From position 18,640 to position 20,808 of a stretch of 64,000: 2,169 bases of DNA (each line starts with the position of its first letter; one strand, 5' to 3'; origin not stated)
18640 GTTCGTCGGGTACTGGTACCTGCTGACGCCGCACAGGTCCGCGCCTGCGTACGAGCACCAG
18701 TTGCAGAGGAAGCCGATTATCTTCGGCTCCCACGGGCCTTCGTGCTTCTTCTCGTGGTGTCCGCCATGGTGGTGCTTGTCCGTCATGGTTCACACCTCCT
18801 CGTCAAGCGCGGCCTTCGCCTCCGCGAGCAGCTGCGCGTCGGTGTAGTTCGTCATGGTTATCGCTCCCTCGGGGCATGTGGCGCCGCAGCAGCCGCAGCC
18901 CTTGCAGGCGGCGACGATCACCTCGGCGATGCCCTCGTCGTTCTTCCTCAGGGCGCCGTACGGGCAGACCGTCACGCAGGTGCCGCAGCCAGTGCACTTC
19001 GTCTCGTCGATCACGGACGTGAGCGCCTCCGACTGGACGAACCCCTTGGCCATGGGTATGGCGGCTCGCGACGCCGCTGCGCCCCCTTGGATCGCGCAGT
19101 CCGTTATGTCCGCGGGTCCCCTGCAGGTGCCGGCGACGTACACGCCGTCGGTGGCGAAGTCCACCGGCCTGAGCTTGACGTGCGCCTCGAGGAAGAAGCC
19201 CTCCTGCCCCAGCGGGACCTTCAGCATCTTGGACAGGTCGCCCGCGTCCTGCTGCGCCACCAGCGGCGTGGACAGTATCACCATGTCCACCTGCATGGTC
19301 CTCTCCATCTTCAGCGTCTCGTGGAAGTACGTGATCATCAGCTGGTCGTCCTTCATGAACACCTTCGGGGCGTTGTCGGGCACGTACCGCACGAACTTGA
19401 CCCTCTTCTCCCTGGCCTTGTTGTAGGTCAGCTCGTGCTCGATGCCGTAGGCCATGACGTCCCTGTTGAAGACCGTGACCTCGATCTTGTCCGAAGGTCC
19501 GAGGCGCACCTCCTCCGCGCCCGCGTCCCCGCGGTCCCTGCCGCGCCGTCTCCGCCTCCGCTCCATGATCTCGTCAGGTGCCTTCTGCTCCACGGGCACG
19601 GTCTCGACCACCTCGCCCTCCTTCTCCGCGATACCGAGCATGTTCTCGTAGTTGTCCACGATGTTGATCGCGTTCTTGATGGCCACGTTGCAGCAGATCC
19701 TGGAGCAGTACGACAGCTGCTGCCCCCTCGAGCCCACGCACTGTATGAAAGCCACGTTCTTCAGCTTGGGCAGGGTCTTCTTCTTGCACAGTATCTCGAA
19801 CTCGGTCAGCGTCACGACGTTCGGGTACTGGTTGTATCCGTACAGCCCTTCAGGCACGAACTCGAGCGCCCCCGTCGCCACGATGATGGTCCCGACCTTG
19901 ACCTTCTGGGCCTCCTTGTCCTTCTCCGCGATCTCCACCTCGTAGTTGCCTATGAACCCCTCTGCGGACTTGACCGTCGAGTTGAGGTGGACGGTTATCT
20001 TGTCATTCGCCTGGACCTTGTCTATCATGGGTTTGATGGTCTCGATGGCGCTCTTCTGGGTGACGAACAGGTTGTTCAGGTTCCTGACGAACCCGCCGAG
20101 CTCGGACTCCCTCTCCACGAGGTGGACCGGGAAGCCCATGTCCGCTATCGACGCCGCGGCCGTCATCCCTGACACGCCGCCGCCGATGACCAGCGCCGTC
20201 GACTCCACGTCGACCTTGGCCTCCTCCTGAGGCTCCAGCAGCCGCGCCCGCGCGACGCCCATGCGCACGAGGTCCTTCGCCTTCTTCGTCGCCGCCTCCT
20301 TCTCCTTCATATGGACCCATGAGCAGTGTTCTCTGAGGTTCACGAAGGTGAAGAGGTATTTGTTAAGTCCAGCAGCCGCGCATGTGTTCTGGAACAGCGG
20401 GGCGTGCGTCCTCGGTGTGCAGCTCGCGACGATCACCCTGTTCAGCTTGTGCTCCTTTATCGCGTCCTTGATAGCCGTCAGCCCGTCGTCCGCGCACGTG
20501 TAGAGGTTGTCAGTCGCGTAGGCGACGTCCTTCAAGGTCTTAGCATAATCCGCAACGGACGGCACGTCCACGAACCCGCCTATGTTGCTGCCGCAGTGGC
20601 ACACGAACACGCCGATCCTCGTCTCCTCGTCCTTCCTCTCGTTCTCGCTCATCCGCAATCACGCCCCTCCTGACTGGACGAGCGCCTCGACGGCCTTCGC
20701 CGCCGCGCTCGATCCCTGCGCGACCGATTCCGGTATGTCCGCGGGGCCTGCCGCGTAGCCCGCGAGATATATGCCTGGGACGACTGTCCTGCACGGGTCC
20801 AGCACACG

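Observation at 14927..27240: Double-HdrA polypeptides built from two complementary half-HdrAs, with the same unit also present split into two genes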

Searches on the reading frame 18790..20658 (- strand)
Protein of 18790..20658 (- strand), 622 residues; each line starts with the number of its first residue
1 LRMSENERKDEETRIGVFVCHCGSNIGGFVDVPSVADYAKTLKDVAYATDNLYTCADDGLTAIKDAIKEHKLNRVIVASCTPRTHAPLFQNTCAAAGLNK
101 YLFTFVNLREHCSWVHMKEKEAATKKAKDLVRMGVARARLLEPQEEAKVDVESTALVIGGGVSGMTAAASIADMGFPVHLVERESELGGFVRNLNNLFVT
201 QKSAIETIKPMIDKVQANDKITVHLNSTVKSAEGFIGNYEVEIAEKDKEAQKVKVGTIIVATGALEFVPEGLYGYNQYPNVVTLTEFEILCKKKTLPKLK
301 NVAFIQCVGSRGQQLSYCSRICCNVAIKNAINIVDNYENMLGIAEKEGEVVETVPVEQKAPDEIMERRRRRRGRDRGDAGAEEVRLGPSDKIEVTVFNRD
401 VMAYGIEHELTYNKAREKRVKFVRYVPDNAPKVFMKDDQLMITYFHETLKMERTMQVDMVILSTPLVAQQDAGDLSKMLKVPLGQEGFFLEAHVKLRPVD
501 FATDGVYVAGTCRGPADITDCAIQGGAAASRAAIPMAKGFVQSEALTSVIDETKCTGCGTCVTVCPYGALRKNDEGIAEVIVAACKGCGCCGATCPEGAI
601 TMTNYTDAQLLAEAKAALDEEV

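Call 4: search_protein_families(library=pfam, proteins=[window:18790-20658:-], max_evalue=0.01)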
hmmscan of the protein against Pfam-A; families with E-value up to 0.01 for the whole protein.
window:18790-20658:- (622 aa): 26 families (the best 25 are shown)
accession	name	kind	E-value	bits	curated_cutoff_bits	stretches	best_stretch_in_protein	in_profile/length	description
PF00037.32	Fer4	-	1.7e-11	43.8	21.1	1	549-571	2-24/24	4Fe-4S binding domain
PF07992.20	Pyr_redox_2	-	3.6e-11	43.5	26.1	1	156-295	4-141/291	Pyridine nucleotide-disulphide oxidoreductase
PF12837.12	Fer4_6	-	7.6e-09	35.5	25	1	549-570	3-24/24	4Fe-4S binding domain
PF13237.11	Fer4_10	-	9.7e-09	35.5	25.5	1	549-596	3-53/53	4Fe-4S dicluster domain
PF12838.12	Fer4_7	-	1.3e-08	35.6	27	1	530-569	13-52/52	4Fe-4S dicluster domain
PF14697.11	Fer4_21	-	2.2e-08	34.5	35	1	549-602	2-59/59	4Fe-4S dicluster domain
PF25160.1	LdpA_Fe-S-bd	-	7.8e-07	29.2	27.6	1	550-572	23-45/49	LdpA Fe-S cluster-binding domain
PF12831.13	FAD_oxidored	-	1.2e-06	28.6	27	1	156-191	3-38/416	FAD dependent oxidoreductase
PF13450.12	NAD_binding_8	-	2e-06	28.4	21.9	1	157-191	1-35/68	NAD(P)-binding Rossmann-like domain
PF12797.12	Fer4_2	-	2.1e-06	27.8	24.5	1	549-567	4-22/22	4Fe-4S binding domain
PF13187.11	Fer4_9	-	7.7e-06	26.3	27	1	554-600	1-52/52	4Fe-4S dicluster domain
PF00070.33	Pyr_redox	-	8.9e-06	26.6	22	1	155-233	2-67/82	Pyridine nucleotide-disulphide oxidoreductase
PF13738.12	Pyr_redox_3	-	1.3e-05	25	30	1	153-263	165-266/305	Pyridine nucleotide-disulphide oxidoreductase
PF13534.11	Fer4_17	-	1.8e-05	25.6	22.2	0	554-569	1-16/61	4Fe-4S dicluster domain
PF03486.20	HI0933_like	-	3e-05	24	50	1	155-188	3-36/244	HI0933-like protein Rossmann domain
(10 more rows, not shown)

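Call 18: search_protein_families(library=ncbifam, proteins=[window:18790-20658:-], max_evalue=0.00001)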
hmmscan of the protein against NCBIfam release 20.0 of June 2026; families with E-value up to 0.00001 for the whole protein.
window:18790-20658:- (622 aa): 38 families (the best 25 are shown)
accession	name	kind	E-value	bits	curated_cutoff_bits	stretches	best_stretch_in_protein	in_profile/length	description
NF040770.1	hetero_SS_HdrA2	exception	5.8e-160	534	1100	3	14-246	1-233/777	CoB-CoM heterodisulfide reductase HdrA2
NF041778.1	hetero_SS_HdrA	equivalog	3.3e-106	355.9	1400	3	12-248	5-242/771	ferredoxin:CoB-CoM heterodisulfide reductase subunit HdrA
NF041891.1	hdrA_Methbact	equivalog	4.9e-93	312.7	1300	3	14-246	2-231/762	ferredoxin:CoB-CoM heterodisulfide reductase subunit HdrA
NF009410.0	PRK12771.1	subfamily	3e-11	42.6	516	1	152-193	138-179/566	NAD(P)-binding protein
TIGR02179.1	PorD_KorD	subfamily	8.5e-11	41.8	60.05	1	547-604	19-76/78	2-oxoacid:acceptor oxidoreductase, delta subunit, pyruvate/2-ketoisovalerate family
NF040684.1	PorD_Arch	equivalog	1.7e-10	40.8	120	1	547-603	26-82/85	pyruvate synthase subunit PorD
TIGR02700.1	flavo_MJ0208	hypoth_equivalog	1.9e-10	40.4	251.35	1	545-602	140-196/234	dihydromethanopterin reductase (acceptor)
TIGR01944.1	rnfB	subfamily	1.2e-09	38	68.7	1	543-608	103-168/190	RnfABCDGE type electron transport complex subunit B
NF007202.0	PRK09623.1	equivalog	5.2e-09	36.4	166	1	545-604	43-102/105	3-methyl-2-oxobutanoate dehydrogenase subunit delta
NF040864.1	HgcB_ferredoxin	equivalog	7.8e-09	35.3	99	1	547-603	8-64/93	mercury methylation ferredoxin HgcB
TIGR01372.1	soxA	subfamily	5.4e-08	31.1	1164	1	132-265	149-290/996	sarcosine oxidase subunit alpha family protein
NF038196.1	ferrodoxin_EFR1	subfamily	9e-08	32.4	75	1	550-606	182-235/242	EFR1 family ferrodoxin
NF003475.0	PRK05113.1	equivalog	9.4e-08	32.1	203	1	546-606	106-166/190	electron transport complex subunit RsxB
NF010590.0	PRK13984.1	equivalog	1.2e-07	30.3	946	0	149-193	285-329/611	putative oxidoreductase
NF041836.1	rnfB_Methano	equivalog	1.4e-07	31.3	445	1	554-604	142-192/265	Rnf electron transport complex subunit RnfB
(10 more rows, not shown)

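Call 31: find_homologous_proteins(query=window:18790-20658:-, max_evalue=1e-30)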
Query window:18790-20658:- (622 aa): 8000 proteins with E <= 1e-30 among 8000 candidates; the best 120 are listed.
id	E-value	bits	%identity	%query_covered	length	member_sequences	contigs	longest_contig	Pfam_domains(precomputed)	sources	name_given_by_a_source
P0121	0.0e+0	1406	100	100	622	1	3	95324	PF14697.12,PF13450.13,PF07992.21,PF12837.13,PF00070.34,PF12838.13,PF12831.14,PF12797.13,PF00037.33,PF13738.13,PF25160.2,PF13237.12,PF13187.12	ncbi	-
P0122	0.0e+0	1338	93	100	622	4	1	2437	PF14697.12,PF13450.13,PF07992.21,PF12837.13,PF00070.34,PF03486.21,PF12838.13,PF12831.14,PF01266.31,PF12797.13,PF00037.33,PF13738.13,PF25160.2,PF13237.12,PF13187.12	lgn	-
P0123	0.0e+0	1273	89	100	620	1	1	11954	PF14697.12,PF13450.13,PF07992.21,PF12837.13,PF00070.34,PF03486.21,PF12838.13,PF12831.14,PF01266.31,PF00890.31,PF00037.33,PF13738.13,PF25160.2,PF13237.12,PF13187.12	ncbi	-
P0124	0.0e+0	1269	88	100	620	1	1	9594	PF14697.12,PF13450.13,PF07992.21,PF12837.13,PF00070.34,PF03486.21,PF12838.13,PF12831.14,PF01266.31,PF00890.31,PF00037.33,PF25160.2,PF13237.12,PF13187.12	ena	-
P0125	0.0e+0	1261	88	100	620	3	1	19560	PF14697.12,PF13450.13,PF07992.21,PF12837.13,PF03486.21,PF12838.13,PF12831.14,PF01266.31,PF00890.31,PF00037.33,PF25160.2,PF13237.12,PF13187.12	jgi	jgi:heterodisulfide reductase subunit A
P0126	0.0e+0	1237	86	100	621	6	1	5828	PF14697.12,PF13450.13,PF00890.31,PF07992.21,PF12837.13,PF00037.33,PF12838.13,PF25160.2,PF13237.12,PF13187.12,PF12831.14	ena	-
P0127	0.0e+0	1226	84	100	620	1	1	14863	PF14697.12,PF13450.13,PF07992.21,PF12837.13,PF00070.34,PF03486.21,PF12838.13,PF12831.14,PF01266.31,PF12797.13,PF00890.31,PF00037.33,PF25160.2,PF13237.12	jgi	-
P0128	0.0e+0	1226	85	100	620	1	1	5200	PF14697.12,PF12797.13,PF13450.13,PF07992.21,PF12837.13,PF00070.34,PF00037.33,PF25160.2,PF13237.12,PF12831.14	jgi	jgi:heterodisulfide reductase subunit A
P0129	0.0e+0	1225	85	100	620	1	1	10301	PF14697.12,PF13450.13,PF07992.21,PF12837.13,PF00070.34,PF03486.21,PF12838.13,PF12831.14,PF12797.13,PF00037.33,PF25160.2,PF13237.12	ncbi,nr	ncbi:MAG TPA: FAD-dependent oxidoreductase [Thermoplasmata archaeon]|nr:FAD-dependent oxidoreductase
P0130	0.0e+0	1225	86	100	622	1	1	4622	PF14697.12,PF13450.13,PF07992.21,PF12837.13,PF03486.21,PF12838.13,PF12831.14,PF00890.31,PF00037.33,PF25160.2,PF13237.12,PF13187.12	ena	-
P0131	0.0e+0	1207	83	98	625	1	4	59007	PF14697.12,PF13450.13,PF07992.21,PF12837.13,PF03486.21,PF12838.13,PF13534.12,PF12831.14,PF12797.13,PF00890.31,PF00037.33,PF25160.2,PF13237.12,PF13187.12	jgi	jgi:heterodisulfide reductase subunit A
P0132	0.0e+0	1206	83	98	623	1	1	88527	PF14697.12,PF13450.13,PF07992.21,PF12837.13,PF03486.21,PF12838.13,PF13534.12,PF12831.14,PF12797.13,PF00890.31,PF00037.33,PF25160.2,PF13237.12,PF13187.12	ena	-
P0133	0.0e+0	1205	83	97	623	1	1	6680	PF14697.12,PF13450.13,PF07992.21,PF12837.13,PF03486.21,PF12838.13,PF13534.12,PF12831.14,PF12797.13,PF00890.31,PF00037.33,PF25160.2,PF13237.12,PF13187.12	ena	-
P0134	0.0e+0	1202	84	97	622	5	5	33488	PF14697.12,PF13450.13,PF07992.21,PF12837.13,PF00070.34,PF03486.21,PF12838.13,PF13534.12,PF12831.14,PF00890.31,PF00037.33,PF25160.2,PF13237.12,PF13187.12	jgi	jgi:heterodisulfide reductase subunit A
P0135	0.0e+0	1186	84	98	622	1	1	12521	PF14697.12,PF13450.13,PF07992.21,PF12837.13,PF03486.21,PF12838.13,PF12831.14,PF12797.13,PF00890.31,PF00037.33,PF25160.2,PF13237.12,PF13187.12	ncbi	-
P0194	0.0e+0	1154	78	98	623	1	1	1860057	PF14697.12,PF13450.13,PF07992.21,PF12837.13,PF00070.34,PF03486.21,PF12838.13,PF12831.14,PF01266.31,PF00890.31,PF00037.33,PF13738.13,PF25160.2,PF13237.12,PF13187.12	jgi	jgi:heterodisulfide reductase subunit A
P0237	0.0e+0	1096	75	100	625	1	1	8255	PF14697.12,PF13450.13,PF07992.21,PF12837.13,PF03486.21,PF12838.13,PF12831.14,PF00890.31,PF00037.33,PF25160.2,PF13237.12,PF13187.12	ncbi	ncbi:MAG: CoB--CoM heterodisulfide reductase iron-sulfur subunit A family protein [Thermoplasmata ar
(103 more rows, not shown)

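Call 33: find_encoding_contigs(protein=P0237, flank=10000, max_places=2)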
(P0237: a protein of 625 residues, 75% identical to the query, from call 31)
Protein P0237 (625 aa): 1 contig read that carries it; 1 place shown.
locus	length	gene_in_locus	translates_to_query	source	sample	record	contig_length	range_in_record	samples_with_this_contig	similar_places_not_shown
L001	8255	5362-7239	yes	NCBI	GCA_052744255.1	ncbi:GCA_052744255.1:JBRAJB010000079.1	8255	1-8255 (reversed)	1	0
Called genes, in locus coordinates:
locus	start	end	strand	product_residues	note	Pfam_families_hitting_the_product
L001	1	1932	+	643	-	PF13738:Pyr_redox_3 (weak), PF00890:FAD_binding_2, PF01266:DAO (weak), PF07992:Pyr_redox_2, PF12831:FAD_oxidored (weak), PF13450:NAD_binding_8, PF00037:Fer4 (weak), PF12837:Fer4_6 (weak), +4 more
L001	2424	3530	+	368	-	PF13183:Fer4_8, PF13187:Fer4_9 (weak), PF13237:Fer4_10 (weak), PF13534:Fer4_17, PF02754:CCG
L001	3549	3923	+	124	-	-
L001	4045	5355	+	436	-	PF01134:GIDA (faint), PF07992:Pyr_redox_2 (weak), PF12831:FAD_oxidored (weak), PF13450:NAD_binding_8 (weak), PF12837:Fer4_6 (faint), PF00037:Fer4 (weak), PF07992:Pyr_redox_2 (weak)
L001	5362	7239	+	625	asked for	PF00890:FAD_binding_2 (weak), PF07992:Pyr_redox_2, PF12831:FAD_oxidored (weak), PF13450:NAD_binding_8 (weak), PF00037:Fer4 (weak), PF12837:Fer4_6 (weak), PF13237:Fer4_10 (weak), PF14697:Fer4_21, +4 more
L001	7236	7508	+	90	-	-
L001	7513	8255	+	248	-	PF02662:FlpD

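Call 34: find_encoding_contigs(protein=P0194, flank=10000, max_places=2)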
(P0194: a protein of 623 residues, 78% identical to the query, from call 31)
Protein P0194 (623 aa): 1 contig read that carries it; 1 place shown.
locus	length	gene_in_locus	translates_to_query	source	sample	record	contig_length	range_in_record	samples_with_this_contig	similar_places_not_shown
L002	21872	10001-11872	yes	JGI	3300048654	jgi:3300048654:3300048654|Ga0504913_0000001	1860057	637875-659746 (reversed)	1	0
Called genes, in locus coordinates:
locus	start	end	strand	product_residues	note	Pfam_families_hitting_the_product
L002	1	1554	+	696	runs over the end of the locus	PF07992:Pyr_redox_2 (weak), PF12831:FAD_oxidored (weak), PF14697:Fer4_21 (weak), PF00037:Fer4 (weak), PF00037:Fer4 (weak), PF13187:Fer4_9, PF13237:Fer4_10 (weak), PF14697:Fer4_21, +6 more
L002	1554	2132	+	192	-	PF13183:Fer4_8 (faint), PF13187:Fer4_9 (weak)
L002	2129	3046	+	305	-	PF02754:CCG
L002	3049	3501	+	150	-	PF02662:FlpD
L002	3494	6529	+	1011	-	PF00890:FAD_binding_2 (weak), PF07992:Pyr_redox_2, PF12831:FAD_oxidored, PF13450:NAD_binding_8 (weak), PF00037:Fer4 (weak), PF00890:FAD_binding_2, PF07992:Pyr_redox_2, PF13450:NAD_binding_8, +20 more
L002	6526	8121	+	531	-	PF02662:FlpD, PF13183:Fer4_8, PF13187:Fer4_9 (weak), PF13237:Fer4_10, PF13534:Fer4_17, PF02754:CCG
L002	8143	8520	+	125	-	-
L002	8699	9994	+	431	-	PF00890:FAD_binding_2 (weak), PF01134:GIDA (faint), PF01266:DAO (faint), PF07992:Pyr_redox_2 (weak), PF12831:FAD_oxidored, PF13450:NAD_binding_8 (weak), PF00037:Fer4 (weak)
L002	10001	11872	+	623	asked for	PF07992:Pyr_redox_2, PF12831:FAD_oxidored (weak), PF13450:NAD_binding_8 (weak), PF00037:Fer4, PF12837:Fer4_6 (weak), PF13187:Fer4_9 (weak), PF13237:Fer4_10 (weak), PF14697:Fer4_21, +7 more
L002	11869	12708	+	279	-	PF02662:FlpD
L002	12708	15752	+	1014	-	PF13187:Fer4_9, PF07992:Pyr_redox_2, PF00890:FAD_binding_2, PF01266:DAO, PF07992:Pyr_redox_2, PF12831:FAD_oxidored, PF13450:NAD_binding_8, PF12838:Fer4_7, +25 more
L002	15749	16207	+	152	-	PF02662:FlpD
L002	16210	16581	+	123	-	PF01022:HTH_5 (faint)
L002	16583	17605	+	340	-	PF01058:Oxidored_q6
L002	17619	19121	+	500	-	PF27537:HoxH, PF00374:NiFeSe_Hases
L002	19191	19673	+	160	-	PF01750:HycI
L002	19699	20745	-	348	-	PF00586:AIRS, PF02769:AIRS_C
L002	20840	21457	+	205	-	PF12804:NTP_transf_3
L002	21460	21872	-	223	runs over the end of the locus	PF09997:DUF2238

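Call 35: find_related_loci(query=window:18790-20658:-, collection=genome_contigs, flank=10000)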
Query window:18790-20658:- (622 aa) in genome_contigs; peptide patterns used: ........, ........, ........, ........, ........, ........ (x = any residue, [..] = any of these).
212 stretches matched a pattern; 127 encode a relative of the query (tblastn E <= 1e-3); the best 80 are kept; 80 distinct loci.
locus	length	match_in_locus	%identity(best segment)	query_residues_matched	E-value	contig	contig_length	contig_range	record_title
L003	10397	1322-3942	89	2-622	0e+0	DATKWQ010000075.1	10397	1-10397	MAG TPA_asm: Thermoplasmata archaeon isolate SMAG_U14167 k141_1028934, whole genome shotgun sequence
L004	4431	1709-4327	87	3-622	0e+0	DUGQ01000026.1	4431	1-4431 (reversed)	TPA_asm: Thermoplasmata archaeon isolate UBA10834 contig_17278, whole genome shotgun sequence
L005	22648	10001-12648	82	3-622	0e+0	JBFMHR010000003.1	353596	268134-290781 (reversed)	MAG: Thermoplasmatota archaeon isolate MAG329 MAG329_3, whole genome shotgun sequence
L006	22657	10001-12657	80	1-622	0e+0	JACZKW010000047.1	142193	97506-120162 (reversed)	MAG: Thermoplasmata archaeon isolate MAG55 euryarchaeota_1_contig_543781, whole genome shotgun sequence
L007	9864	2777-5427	81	1-622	0e+0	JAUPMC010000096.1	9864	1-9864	MAG: Thermoplasmatota archaeon isolate erpe_2018_pw_48hr_WHONDRS-PP48-000101_B_bin.4 scaffold_296770, whole genome shotg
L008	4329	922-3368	80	9-622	0e+0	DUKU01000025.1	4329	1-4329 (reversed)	MAG TPA_asm: Thermoplasmata archaeon isolate UBA9653 contig_53318, whole genome shotgun sequence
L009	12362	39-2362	79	1-622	0e+0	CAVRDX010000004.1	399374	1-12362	MAG: uncultured Thermoplasmata archaeon isolate MFD04716.bin.2.147 genome assembly, contig: contig_59604, whole genome s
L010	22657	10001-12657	79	1-622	0e+0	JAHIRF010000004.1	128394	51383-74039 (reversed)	MAG: Thermoplasmatota archaeon isolate MM_PC_MetaG.mb.116 MM_PC_MetaG.mb.116_k141_486447, whole genome shotgun sequence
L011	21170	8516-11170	80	2-620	0e+0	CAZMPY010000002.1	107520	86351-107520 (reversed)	MAG TPA_asm: uncultured Thermoplasmata archaeon isolate binchicken_co255_206 genome assembly, contig: k141_5333352, whol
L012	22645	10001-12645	81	9-620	0e+0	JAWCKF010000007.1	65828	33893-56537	MAG: Thermoplasmata archaeon isolate JZ-2_201705_bins_126 JZ-2_201705_bins_126_scaffold_7, whole genome shotgun sequence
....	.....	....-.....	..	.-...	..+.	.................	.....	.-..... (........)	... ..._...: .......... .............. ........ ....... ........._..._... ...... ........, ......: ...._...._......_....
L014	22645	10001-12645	78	1-620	0e+0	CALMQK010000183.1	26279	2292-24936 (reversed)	MAG TPA_asm: uncultured euryarchaeote isolate ERR2868536_bin.126_CONCOCT_v1.1_MAG genome assembly, contig: ERZ841185.146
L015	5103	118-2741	76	1-620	0e+0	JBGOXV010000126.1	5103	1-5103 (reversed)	MAG: Thermoplasmata archaeon isolate OBJ_0618_130150_59 k141_196859_length_5103_cov_79.0000, whole genome shotgun sequen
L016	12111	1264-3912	79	11-622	0e+0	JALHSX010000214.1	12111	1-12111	MAG: Thermoplasmata archaeon isolate PFL9 seq_2972220, whole genome shotgun sequence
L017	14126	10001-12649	78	1-622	0e+0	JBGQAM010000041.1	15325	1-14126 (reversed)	MAG: Thermoplasmata archaeon isolate OBJ2_061818_130_30 k141_614547_length_15325_cov_9.0000, whole genome shotgun sequen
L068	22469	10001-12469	42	4-613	7e-147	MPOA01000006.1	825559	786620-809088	MAG: Candidatus Desulfopertinax cowenii isolate modA32 2615922365, whole genome shotgun sequence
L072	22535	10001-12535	43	11-618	3e-144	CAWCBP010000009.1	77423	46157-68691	MAG: uncultured delta proteobacterium isolate MFD03899.bin.1.233 genome assembly, contig: contig_52094, whole genome sho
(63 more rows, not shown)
